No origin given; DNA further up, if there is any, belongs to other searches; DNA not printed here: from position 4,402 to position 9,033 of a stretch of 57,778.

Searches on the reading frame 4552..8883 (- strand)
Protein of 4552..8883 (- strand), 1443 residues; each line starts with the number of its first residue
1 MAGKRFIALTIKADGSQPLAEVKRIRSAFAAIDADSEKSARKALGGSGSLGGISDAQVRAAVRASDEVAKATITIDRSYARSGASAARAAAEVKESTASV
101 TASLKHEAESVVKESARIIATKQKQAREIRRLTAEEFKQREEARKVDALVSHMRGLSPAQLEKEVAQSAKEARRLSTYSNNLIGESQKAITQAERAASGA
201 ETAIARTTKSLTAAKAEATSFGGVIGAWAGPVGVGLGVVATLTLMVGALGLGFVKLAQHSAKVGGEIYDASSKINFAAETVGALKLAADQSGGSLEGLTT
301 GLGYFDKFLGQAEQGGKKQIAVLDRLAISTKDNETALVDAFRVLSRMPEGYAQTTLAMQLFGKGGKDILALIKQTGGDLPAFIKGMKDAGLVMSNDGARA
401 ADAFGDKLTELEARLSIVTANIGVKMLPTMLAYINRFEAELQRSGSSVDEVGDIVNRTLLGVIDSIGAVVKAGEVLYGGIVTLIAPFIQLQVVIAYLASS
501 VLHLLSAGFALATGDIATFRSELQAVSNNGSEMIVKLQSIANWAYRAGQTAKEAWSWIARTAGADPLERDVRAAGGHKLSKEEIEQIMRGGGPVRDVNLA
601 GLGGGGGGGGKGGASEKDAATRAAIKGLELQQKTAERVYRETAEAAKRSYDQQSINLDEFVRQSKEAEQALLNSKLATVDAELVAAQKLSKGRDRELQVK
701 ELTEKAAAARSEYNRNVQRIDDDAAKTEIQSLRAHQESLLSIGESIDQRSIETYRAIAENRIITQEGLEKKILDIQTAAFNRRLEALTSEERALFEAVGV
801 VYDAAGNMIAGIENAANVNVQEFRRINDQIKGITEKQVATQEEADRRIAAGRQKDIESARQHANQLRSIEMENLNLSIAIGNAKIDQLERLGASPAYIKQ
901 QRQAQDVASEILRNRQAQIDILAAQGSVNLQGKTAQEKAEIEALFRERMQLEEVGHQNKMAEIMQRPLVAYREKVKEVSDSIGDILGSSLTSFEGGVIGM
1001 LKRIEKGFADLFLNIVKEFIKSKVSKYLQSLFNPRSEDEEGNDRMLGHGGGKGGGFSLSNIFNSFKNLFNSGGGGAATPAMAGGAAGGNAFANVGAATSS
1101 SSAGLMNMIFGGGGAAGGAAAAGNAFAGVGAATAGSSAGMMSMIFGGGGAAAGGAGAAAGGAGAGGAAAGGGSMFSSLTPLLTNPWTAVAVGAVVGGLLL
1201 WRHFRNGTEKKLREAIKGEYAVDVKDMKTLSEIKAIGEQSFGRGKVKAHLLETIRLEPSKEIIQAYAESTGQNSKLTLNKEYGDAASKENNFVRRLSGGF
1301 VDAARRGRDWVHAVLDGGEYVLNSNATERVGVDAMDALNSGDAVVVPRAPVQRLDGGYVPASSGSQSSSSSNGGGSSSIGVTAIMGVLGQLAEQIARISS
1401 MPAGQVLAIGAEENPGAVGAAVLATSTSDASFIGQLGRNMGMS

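Call 7: search_protein_families(library=pfam, proteins=[window:4552-8883:-], max_evalue=0.001)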
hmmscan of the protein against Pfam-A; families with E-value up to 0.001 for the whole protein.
window:4552-8883:- (1443 aa): 0 families

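Call 9: search_protein_families(library=phrogs, proteins=[window:4552-8883:-], max_evalue=0.001)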
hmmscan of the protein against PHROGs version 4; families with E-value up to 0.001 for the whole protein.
window:4552-8883:- (1443 aa): 3 families
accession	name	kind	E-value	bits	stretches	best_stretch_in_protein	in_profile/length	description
phrog_2276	-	tail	1.4e-12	48.2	1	195-521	47-381/673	tail length tape measure protein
phrog_8125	-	tail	1.1e-09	38.9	1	176-500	38-330/578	tail length tape measure protein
phrog_13338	-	unknown function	4.2e-08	32.9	1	213-1030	19-694/903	-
